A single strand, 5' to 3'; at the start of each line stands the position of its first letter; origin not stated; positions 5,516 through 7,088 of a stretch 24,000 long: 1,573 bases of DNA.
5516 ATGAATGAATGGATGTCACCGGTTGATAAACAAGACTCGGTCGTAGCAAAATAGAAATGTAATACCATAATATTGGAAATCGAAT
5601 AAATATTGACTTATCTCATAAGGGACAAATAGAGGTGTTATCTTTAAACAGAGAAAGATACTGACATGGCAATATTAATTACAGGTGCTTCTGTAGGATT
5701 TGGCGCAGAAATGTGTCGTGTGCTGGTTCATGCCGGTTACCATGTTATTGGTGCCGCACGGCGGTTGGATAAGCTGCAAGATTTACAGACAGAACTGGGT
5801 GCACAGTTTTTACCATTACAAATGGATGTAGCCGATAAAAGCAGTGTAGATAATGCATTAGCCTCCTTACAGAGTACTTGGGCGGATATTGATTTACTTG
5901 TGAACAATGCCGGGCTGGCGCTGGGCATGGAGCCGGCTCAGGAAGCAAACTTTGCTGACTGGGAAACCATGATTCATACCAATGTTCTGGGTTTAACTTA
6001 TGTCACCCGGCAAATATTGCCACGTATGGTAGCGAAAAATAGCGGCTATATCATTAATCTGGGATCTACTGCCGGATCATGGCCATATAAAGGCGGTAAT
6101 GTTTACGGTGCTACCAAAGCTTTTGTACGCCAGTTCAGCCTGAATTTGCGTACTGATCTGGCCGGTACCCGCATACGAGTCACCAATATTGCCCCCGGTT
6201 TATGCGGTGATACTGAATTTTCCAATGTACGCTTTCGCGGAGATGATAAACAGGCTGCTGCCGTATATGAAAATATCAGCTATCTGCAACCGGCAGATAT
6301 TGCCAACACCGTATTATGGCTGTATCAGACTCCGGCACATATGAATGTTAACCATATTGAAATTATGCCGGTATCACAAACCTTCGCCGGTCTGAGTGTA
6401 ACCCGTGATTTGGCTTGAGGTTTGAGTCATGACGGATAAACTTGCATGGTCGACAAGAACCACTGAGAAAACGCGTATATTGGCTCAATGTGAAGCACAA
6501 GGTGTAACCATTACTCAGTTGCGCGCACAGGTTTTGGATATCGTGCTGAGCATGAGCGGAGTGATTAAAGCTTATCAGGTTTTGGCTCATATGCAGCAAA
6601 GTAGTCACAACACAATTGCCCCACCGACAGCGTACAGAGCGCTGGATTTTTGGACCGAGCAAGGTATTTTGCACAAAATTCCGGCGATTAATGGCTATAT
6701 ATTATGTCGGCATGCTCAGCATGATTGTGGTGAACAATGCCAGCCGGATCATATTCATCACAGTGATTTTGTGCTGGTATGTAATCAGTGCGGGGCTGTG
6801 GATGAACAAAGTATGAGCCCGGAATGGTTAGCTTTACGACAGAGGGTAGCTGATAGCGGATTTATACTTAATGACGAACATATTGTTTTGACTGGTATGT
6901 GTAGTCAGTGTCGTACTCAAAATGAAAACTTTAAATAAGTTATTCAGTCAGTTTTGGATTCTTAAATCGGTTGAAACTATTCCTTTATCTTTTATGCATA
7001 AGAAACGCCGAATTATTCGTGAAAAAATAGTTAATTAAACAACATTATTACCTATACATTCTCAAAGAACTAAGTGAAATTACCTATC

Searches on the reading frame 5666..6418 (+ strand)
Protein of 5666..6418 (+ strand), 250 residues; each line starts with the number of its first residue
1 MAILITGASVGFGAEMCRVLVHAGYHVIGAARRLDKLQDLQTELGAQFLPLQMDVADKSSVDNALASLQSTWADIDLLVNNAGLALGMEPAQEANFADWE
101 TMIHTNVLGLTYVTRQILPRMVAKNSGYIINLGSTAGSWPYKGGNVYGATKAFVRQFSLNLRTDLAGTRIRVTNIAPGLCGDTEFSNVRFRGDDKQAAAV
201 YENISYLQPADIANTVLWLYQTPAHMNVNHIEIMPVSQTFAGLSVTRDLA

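Call 4: search_protein_families(library=pfam, proteins=[window:5666-6418:+])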
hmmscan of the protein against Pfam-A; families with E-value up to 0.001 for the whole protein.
window:5666-6418:+ (250 aa): 4 families
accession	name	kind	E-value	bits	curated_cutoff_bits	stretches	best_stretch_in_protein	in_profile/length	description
PF00106.31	adh_short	-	1.6e-51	175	26.6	1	2-186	2-187/195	short chain dehydrogenase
PF13561.12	adh_short_C2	-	3e-33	115.8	27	1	7-221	1-218/236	Enoyl-(Acyl carrier protein) reductase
PF08659.16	KR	-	1.9e-11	44.7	22.6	1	3-162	3-164/180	KR domain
PF01370.27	Epimerase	-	8.2e-05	22.6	20.9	1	3-163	1-158/240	NAD dependent epimerase/dehydratase family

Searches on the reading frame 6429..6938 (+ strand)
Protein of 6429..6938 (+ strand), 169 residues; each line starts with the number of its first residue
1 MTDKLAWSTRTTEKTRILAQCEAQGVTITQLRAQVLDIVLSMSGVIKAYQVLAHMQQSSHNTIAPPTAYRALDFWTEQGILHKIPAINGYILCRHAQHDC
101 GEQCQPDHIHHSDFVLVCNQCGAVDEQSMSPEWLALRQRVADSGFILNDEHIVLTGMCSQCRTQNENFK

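Call 4: search_protein_families(library=pfam, proteins=[window:6429-6938:+])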
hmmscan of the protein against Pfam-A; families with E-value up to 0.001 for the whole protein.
window:6429-6938:+ (169 aa): 1 family
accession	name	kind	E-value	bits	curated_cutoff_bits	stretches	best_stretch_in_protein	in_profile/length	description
PF01475.25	FUR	-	3.4e-06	27.6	23.1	1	24-149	2-115/121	Ferric uptake regulator family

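Call 8: list_cluster_members(proteins=[window:6429-6938:+, window:11963-13087:+, window:5666-6418:+, window:13107-14207:+, window:4246-5196:+, window:15377-16738:+])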
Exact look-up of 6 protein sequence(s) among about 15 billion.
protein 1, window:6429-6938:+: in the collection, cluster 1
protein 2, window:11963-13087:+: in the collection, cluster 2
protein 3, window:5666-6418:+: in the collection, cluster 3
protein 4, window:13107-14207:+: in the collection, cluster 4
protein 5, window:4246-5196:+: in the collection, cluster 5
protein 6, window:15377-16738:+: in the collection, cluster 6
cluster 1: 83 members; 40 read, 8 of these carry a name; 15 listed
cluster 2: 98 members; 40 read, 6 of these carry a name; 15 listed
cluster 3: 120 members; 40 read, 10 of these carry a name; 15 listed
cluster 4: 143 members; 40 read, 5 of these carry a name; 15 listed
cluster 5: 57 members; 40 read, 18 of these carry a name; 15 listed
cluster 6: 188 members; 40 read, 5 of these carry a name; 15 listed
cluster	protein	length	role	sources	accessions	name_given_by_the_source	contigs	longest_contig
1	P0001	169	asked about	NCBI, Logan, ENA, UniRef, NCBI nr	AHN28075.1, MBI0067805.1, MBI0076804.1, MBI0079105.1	Zinc uptake regulation protein ZUR [Snodgrassella alvi wkB2] | Cation uptake regulator n=1 Tax=Snodgrassella alvi TaxID=1196083 RepID=A0A2N9Y5M6_9NEIS | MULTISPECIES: Fur family transcriptional regulator [Snodgrassella]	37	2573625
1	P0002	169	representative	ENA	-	-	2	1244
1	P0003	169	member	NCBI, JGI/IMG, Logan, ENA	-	Fe2+/Zn2+ uptake regulation proteins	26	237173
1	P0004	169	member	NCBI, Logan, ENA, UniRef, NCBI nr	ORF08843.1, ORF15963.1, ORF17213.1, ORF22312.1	cation uptake regulator [Snodgrassella alvi] | Fur family transcriptional regulator n=1 Tax=Snodgrassella alvi TaxID=1196083 ... | Fur family transcriptional regulator [Snodgrassella alvi]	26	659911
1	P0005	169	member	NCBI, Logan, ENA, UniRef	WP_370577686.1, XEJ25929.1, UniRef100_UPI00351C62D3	Fur family transcriptional regulator [Snodgrassella alvi] | Fur family transcriptional regulator n=1 Tax=Snodgrassella alvi TaxID=1196083 ...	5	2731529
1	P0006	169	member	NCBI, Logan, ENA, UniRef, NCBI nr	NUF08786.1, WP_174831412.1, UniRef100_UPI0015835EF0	Fur family transcriptional regulator [Snodgrassella sp. ESL0324] | Fur family transcriptional regulator n=1 Tax=Snodgrassella sp. ESL0324 TaxID=2705033 ...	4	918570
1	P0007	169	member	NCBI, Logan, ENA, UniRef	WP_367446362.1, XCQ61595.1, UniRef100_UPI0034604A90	Fur family transcriptional regulator [Snodgrassella alvi] | Fur family transcriptional regulator n=1 Tax=Snodgrassella alvi TaxID=1196083 ...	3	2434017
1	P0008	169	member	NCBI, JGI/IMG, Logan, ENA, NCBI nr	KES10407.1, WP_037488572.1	Fe2+/Zn2+ uptake regulation protein [Snodgrassella alvi SCGC AB-598-O02] | Fur family transcriptional regulator [Snodgrassella alvi]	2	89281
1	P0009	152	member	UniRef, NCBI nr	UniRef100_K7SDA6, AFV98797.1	Zinc uptake regulation protein ZUR n=1 Tax=Candidatus Snodgrassella sp. TA7_36335 ... | zinc uptake regulation protein ZUR [Candidatus Snodgrassella sp. TA7_36335]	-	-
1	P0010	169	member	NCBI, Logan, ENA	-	-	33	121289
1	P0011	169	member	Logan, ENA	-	-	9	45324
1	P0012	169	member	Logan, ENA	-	-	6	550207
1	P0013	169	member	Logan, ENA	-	-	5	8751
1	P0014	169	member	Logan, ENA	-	-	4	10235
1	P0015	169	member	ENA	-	-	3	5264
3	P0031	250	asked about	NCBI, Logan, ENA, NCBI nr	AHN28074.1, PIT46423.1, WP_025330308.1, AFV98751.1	3-hydroxypropionate dehydrogenase [Snodgrassella alvi wkB2] | SDR family oxidoreductase [Snodgrassella alvi]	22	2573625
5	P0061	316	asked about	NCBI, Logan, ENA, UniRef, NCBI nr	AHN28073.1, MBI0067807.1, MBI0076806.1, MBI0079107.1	Murein-DD-endopeptidase [Snodgrassella alvi wkB2] | Serine hydrolase n=2 Tax=Snodgrassella TaxID=1193515 RepID=A0ABD7Z595_9NEIS | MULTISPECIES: serine hydrolase [Snodgrassella]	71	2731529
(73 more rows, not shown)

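Call 11: find_encoding_contigs(protein=window:6429-6938:+, flank=7000, max_places=10)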
Protein window:6429-6938:+ (169 aa): 23 contigs read that carry it; 10 places shown.
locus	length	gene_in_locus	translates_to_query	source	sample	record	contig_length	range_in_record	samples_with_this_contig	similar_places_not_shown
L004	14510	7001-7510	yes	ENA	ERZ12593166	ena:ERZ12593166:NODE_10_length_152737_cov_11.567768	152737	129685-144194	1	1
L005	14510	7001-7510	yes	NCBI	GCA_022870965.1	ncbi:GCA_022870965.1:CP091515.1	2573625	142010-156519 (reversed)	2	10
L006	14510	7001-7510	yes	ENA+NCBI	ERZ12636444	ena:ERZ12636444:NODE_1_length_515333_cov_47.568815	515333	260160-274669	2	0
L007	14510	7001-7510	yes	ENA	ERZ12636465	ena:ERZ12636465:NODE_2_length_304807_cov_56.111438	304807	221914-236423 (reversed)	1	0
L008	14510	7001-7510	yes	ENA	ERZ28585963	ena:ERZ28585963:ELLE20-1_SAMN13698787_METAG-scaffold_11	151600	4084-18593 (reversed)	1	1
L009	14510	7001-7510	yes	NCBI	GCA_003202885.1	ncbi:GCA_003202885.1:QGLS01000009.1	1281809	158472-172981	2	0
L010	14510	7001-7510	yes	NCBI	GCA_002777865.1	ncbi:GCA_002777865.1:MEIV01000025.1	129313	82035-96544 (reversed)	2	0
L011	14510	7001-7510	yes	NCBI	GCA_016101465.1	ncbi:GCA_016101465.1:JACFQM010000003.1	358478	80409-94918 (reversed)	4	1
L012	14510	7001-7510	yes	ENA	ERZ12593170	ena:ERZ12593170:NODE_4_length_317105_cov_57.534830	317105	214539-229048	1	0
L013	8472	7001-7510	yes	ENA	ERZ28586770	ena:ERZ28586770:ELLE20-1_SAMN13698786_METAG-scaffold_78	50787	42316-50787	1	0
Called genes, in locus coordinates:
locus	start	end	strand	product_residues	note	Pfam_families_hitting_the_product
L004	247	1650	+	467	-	PF01225:Mur_ligase, PF08245:Mur_ligase_M, PF02875:Mur_ligase_C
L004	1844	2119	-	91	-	-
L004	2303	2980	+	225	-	PF00717:Peptidase_S24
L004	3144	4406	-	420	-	PF06689:zf-C4_ClpX, PF00493:MCM (weak), PF01078:Mg_chelatase (faint), PF05496:RuvB_N (weak), PF00004:AAA, PF07724:AAA_2, PF07728:AAA_5 (weak), PF10431:ClpB_D2-small, +1 more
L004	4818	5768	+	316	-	PF00768:Peptidase_S11, PF13354:Beta-lactamase2 (weak)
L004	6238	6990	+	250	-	PF00106:adh_short, PF08659:KR, PF13561:adh_short_C2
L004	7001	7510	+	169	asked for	PF01475:FUR (weak)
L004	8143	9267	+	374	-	PF04116:FA_hydroxylase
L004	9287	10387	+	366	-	PF00487:FA_desaturase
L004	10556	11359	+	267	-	PF00795:CN_hydrolase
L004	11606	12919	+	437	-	PF00209:SNF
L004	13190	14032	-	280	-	PF13230:GATase_4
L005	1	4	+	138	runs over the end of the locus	-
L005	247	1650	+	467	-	PF01225:Mur_ligase, PF08245:Mur_ligase_M, PF02875:Mur_ligase_C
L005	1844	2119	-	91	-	-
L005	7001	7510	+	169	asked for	PF01475:FUR (weak)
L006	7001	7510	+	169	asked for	PF01475:FUR (weak)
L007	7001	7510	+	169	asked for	PF01475:FUR (weak)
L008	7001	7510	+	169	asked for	PF01475:FUR (weak)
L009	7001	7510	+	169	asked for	PF01475:FUR (weak)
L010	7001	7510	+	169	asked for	PF01475:FUR (weak)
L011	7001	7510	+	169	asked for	PF01475:FUR (weak)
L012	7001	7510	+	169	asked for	PF01475:FUR (weak)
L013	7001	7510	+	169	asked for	PF01475:FUR (weak)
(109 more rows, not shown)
